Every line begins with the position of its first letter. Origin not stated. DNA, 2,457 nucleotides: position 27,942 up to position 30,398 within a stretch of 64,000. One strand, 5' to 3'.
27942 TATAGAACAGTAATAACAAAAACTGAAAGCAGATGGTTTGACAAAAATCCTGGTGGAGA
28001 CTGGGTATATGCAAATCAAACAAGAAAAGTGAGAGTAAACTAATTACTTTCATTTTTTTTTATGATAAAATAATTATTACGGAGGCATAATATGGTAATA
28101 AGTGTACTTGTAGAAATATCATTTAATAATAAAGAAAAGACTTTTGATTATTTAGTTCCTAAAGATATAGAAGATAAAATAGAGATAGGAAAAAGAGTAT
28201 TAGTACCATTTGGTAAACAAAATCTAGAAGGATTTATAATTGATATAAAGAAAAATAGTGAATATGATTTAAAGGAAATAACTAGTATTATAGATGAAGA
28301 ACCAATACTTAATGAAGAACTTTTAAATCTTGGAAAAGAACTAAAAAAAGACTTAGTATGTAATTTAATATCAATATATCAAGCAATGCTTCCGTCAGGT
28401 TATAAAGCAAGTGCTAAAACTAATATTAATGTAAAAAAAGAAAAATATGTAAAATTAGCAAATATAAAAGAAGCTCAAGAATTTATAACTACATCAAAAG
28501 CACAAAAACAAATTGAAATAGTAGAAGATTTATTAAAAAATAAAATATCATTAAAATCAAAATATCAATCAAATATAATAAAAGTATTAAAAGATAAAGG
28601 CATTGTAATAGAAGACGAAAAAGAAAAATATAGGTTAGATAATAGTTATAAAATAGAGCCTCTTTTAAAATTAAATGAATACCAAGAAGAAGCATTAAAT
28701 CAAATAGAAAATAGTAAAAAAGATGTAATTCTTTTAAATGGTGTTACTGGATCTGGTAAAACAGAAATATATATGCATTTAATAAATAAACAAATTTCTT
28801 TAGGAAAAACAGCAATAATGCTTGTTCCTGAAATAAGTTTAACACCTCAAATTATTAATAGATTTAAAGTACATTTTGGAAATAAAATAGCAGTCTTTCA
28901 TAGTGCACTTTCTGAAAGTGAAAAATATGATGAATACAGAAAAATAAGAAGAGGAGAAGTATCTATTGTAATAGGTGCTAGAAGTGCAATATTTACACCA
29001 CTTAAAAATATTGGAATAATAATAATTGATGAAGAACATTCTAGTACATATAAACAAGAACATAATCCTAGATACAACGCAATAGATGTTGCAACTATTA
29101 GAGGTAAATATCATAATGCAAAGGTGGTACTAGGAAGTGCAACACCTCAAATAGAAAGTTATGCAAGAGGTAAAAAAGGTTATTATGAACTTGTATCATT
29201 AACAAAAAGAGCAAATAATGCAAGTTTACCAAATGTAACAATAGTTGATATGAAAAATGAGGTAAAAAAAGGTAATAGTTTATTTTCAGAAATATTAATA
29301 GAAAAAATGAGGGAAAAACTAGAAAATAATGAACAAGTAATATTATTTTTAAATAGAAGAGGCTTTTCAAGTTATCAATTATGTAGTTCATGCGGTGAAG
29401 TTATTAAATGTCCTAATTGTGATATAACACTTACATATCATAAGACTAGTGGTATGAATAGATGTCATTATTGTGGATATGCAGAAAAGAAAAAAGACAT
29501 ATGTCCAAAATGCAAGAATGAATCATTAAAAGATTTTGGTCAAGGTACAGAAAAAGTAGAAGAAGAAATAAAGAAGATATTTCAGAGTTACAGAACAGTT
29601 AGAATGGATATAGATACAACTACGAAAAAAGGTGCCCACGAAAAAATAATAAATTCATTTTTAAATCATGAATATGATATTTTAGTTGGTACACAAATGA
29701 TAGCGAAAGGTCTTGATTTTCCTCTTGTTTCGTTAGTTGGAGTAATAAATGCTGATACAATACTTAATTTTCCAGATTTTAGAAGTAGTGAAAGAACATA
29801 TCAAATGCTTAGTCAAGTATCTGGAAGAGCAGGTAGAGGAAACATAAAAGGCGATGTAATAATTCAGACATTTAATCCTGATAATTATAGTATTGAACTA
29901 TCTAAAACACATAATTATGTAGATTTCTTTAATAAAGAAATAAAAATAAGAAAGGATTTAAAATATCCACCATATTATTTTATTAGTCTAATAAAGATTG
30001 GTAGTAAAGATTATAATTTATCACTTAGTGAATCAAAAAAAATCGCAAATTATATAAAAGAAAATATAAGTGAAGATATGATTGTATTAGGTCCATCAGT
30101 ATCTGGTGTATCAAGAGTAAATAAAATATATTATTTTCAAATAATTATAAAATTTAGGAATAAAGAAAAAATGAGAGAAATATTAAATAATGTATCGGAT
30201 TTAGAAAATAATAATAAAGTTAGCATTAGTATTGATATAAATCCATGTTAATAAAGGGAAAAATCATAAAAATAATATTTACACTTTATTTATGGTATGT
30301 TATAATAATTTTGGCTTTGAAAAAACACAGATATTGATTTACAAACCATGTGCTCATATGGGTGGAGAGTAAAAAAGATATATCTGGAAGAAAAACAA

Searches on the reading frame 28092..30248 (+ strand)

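Call 85: search_protein_families(library=pfam, proteins=[window:28092-30248:+], max_evalue=0.00001)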
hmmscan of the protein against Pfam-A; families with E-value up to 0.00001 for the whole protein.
window:28092-30248:+ (719 aa): 6 families
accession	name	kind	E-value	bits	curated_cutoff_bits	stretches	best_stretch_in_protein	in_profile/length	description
PF17764.6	PriA_3primeBD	-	5.9e-25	87.4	22.7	1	5-101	2-96/96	3'DNA-binding domain (3'BD)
PF00270.35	DEAD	-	1.9e-22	80.2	26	1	196-355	2-162/167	DEAD/DEAH box helicase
PF04851.21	ResIII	-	2e-19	70.5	22.5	1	192-353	2-163/164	Type III restriction enzyme, res subunit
PF18074.6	PriA_C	-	2.4e-16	60.8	26.9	1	627-718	1-95/95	Primosomal protein N C-terminal domain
PF18319.7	Zn_ribbon_PriA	-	2.5e-12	47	26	1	440-466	1-27/27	PriA DNA helicase Cys-rich region (CRR) domain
PF00271.37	Helicase_C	-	7.9e-12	45.8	23.5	1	482-583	21-109/110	Helicase conserved C-terminal domain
